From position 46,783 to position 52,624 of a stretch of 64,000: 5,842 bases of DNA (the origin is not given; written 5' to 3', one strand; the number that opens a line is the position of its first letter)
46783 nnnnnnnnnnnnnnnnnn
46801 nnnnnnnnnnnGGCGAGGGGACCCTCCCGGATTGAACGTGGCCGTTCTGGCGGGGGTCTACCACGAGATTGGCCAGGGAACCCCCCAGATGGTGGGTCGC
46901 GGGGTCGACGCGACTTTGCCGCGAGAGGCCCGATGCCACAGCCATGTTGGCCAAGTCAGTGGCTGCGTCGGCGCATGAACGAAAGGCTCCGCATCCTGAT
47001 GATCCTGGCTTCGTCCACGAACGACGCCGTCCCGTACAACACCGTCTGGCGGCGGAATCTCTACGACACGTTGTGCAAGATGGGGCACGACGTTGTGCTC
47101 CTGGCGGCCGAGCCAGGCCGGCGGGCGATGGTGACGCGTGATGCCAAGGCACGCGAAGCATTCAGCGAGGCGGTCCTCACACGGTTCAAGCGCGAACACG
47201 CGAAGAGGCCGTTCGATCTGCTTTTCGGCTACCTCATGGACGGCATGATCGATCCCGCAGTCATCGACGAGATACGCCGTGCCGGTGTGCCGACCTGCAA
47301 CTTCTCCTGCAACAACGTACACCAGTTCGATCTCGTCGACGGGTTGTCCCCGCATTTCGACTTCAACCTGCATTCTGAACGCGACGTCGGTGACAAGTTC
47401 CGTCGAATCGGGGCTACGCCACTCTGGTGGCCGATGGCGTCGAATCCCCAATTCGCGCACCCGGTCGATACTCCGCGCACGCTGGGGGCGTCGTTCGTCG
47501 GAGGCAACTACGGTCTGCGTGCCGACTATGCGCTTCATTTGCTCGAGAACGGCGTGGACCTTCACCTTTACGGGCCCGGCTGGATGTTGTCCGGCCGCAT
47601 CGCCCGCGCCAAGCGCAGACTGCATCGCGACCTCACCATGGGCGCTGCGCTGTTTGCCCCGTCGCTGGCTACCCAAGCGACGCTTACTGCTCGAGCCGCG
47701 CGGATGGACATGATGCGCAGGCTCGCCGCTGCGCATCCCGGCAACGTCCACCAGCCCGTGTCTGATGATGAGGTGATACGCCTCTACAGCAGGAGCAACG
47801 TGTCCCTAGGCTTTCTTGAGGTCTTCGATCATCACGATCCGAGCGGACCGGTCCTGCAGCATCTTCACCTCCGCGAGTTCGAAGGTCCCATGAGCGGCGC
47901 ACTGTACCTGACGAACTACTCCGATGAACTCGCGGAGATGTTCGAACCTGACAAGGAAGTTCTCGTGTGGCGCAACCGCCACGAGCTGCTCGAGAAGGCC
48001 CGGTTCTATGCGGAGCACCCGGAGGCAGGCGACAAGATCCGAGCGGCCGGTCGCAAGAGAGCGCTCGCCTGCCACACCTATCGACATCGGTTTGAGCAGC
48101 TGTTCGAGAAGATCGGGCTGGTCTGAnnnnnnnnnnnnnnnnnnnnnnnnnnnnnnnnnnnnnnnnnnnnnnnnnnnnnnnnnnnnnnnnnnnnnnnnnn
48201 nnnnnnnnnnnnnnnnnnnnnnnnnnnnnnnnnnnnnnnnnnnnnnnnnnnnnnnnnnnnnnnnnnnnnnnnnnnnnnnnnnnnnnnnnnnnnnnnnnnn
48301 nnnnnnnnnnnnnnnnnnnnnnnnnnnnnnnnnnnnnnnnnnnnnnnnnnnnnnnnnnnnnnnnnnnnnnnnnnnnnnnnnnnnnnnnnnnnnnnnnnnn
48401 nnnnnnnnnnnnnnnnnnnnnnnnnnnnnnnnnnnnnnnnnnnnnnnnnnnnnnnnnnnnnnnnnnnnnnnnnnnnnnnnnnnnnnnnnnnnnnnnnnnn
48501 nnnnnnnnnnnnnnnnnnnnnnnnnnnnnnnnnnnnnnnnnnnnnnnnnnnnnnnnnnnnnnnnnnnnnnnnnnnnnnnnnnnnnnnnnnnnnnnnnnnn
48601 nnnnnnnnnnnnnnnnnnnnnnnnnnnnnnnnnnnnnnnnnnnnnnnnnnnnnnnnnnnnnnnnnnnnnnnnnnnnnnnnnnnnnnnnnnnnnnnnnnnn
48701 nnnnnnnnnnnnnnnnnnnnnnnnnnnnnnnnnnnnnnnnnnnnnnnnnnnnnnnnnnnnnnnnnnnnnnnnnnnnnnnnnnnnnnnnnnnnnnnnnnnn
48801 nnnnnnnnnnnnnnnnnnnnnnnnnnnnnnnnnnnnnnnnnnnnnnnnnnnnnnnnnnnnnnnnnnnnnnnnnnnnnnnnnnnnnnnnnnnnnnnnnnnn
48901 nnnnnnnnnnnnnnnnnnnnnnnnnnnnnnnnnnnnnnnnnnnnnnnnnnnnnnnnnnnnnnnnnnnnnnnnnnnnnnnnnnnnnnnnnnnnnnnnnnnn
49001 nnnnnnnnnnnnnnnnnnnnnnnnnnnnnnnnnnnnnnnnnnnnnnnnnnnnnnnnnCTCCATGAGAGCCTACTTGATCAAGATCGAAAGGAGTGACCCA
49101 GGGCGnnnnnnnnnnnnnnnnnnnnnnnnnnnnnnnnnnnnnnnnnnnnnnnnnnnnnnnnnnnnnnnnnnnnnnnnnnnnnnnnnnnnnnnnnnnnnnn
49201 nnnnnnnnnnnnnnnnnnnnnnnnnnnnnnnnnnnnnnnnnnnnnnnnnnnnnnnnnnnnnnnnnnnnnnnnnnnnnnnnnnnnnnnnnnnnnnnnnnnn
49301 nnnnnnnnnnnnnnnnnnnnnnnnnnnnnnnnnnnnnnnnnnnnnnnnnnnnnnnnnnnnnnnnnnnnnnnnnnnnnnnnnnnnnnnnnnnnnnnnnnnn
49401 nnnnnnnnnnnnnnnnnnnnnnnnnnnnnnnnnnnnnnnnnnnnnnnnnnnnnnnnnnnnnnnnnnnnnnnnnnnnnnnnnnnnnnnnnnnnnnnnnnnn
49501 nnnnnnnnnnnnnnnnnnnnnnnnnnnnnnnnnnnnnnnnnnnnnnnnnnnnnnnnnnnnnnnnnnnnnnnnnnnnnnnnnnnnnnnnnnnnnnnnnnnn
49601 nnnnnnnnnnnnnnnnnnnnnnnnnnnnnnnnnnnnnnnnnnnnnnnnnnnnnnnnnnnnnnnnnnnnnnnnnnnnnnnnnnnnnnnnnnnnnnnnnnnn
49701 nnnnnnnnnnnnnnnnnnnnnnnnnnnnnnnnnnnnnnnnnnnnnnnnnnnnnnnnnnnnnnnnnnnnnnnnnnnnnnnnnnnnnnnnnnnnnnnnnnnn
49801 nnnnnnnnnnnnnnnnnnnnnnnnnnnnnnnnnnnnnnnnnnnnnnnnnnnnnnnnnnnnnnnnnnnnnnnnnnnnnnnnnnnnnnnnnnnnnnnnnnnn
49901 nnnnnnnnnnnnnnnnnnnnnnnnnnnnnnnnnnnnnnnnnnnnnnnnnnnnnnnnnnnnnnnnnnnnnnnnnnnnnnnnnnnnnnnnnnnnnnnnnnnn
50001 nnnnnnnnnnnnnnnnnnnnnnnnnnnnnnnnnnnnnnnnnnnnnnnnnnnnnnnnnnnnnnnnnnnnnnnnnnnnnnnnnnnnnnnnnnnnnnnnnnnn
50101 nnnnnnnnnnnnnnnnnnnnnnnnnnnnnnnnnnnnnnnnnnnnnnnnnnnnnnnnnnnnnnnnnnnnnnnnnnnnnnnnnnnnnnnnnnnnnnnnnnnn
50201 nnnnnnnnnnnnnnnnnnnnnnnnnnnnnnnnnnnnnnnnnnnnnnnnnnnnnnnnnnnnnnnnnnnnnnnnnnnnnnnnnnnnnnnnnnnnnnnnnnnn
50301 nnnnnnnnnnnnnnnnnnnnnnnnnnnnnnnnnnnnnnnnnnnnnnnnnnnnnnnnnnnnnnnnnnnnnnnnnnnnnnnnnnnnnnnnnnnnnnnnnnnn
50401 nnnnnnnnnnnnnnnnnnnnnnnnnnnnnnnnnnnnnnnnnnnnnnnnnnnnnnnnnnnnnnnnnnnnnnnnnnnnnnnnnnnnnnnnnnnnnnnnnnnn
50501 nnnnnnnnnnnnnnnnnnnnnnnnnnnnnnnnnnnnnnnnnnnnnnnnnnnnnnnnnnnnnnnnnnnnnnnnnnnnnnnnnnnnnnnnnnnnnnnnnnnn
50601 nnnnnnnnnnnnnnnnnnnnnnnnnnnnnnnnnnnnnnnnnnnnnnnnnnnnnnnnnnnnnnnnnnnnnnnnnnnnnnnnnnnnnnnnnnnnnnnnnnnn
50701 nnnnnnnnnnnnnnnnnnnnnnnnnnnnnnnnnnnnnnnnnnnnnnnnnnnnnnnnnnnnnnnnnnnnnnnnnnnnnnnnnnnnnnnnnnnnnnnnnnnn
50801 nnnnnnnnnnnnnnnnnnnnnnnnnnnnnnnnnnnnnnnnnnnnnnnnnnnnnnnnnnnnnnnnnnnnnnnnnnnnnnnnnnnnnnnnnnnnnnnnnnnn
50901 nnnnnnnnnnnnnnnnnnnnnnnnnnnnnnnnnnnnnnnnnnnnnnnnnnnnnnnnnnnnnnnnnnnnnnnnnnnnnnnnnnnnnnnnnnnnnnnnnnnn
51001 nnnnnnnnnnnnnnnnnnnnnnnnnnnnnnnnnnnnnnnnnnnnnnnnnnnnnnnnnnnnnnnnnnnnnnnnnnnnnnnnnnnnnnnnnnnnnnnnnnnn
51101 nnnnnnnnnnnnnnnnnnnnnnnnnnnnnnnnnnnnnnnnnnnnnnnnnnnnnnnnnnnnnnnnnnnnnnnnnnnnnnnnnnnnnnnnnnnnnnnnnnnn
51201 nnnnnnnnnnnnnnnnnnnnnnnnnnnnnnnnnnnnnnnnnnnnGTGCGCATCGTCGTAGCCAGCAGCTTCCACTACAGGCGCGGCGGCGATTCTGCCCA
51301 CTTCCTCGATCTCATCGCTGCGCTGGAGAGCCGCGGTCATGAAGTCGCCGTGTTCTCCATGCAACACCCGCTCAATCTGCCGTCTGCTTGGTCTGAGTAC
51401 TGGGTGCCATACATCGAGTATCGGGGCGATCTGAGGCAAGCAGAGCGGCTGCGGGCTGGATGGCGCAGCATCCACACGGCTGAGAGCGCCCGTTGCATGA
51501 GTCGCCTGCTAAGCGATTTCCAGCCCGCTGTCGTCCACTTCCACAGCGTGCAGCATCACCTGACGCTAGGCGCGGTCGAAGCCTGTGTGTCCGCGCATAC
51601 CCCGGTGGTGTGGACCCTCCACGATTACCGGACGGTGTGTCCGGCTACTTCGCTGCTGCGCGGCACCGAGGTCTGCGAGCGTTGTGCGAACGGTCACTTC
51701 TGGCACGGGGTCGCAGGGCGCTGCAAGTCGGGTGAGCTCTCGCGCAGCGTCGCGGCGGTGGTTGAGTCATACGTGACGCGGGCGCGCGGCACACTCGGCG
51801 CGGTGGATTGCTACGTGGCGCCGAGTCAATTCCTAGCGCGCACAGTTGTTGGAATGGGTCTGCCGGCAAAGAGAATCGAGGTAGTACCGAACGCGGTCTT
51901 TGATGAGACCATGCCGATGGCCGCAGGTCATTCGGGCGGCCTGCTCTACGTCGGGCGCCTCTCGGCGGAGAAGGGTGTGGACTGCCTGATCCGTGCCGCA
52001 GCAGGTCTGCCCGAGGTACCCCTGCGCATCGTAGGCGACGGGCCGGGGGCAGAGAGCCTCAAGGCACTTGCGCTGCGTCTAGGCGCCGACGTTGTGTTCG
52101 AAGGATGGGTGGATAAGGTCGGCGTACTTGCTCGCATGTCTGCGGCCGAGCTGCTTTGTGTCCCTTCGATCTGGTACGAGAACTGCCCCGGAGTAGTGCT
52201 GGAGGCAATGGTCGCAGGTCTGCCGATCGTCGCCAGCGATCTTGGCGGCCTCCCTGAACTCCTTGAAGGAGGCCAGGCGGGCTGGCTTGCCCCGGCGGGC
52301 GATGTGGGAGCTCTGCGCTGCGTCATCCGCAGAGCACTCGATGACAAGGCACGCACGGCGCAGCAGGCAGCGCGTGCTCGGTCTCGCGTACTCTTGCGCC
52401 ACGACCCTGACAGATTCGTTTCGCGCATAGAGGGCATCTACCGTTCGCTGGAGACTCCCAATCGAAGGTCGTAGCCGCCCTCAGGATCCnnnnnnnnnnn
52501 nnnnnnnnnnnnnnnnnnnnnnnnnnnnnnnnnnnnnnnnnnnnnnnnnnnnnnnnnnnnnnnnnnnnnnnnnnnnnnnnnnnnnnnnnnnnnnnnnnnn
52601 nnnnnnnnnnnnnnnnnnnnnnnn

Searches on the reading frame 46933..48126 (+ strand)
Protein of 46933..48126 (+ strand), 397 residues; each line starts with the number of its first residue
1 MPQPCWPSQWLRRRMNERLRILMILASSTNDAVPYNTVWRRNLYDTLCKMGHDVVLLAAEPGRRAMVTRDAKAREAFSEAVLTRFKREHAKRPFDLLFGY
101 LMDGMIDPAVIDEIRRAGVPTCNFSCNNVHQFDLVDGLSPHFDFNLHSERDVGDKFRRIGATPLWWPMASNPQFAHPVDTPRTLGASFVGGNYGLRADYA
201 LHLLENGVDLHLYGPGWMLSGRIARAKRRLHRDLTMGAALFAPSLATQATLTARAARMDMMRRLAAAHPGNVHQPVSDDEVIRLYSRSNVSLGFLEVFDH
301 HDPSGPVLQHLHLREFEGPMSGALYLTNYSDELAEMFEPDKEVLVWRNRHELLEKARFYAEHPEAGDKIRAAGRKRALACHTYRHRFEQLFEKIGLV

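Call 36: find_encoding_contigs(protein=window:46933-48126:+, flank=10000, max_places=1)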
Protein window:46933-48126:+ (397 aa): no gene with exactly this product is on record in the collection.

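Call 76: search_protein_families(library=pfam, proteins=[window:46933-48126:+], max_evalue=0.001)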
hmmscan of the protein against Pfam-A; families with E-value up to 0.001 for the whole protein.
window:46933-48126:+ (397 aa): 1 family
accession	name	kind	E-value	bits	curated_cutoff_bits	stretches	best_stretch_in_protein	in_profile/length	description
PF13524.12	Glyco_trans_1_2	-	4.6e-22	79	25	1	271-391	30-143/144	Glycosyl transferase-like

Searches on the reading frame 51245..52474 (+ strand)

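Call 76: search_protein_families(library=pfam, proteins=[window:51245-52474:+], max_evalue=0.001)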
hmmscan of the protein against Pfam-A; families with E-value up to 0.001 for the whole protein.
window:51245-52474:+ (409 aa): 7 families
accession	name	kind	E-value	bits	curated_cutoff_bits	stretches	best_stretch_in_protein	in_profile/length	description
PF13692.12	Glyco_trans_1_4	-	8.3e-30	104.4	27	1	233-367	4-142/142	Glycosyl transferases group 1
PF00534.26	Glycos_transf_1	-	2.3e-29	102.5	26.4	1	233-379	18-170/172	Glycosyl transferases group 1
PF13439.12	Glyco_transf_4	-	9.9e-19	68.4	28.5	1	14-218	2-166/170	Glycosyltransferase Family 4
PF13579.12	Glyco_trans_4_4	-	2.5e-12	47.9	29.7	1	14-216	1-157/158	Glycosyl transferase 4-like domain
PF13524.12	Glyco_trans_1_2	-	1.3e-06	28.9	25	1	248-395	5-142/144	Glycosyl transferase-like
PF13477.12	Glyco_trans_4_2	-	1.3e-05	25.8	23.4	1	16-127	9-110/139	Glycosyl transferase 4-like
PF20706.3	GT4-conflict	-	3.3e-05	23.5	26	1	224-383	193-355/385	Family 4 Glycosyltransferase in conflict systems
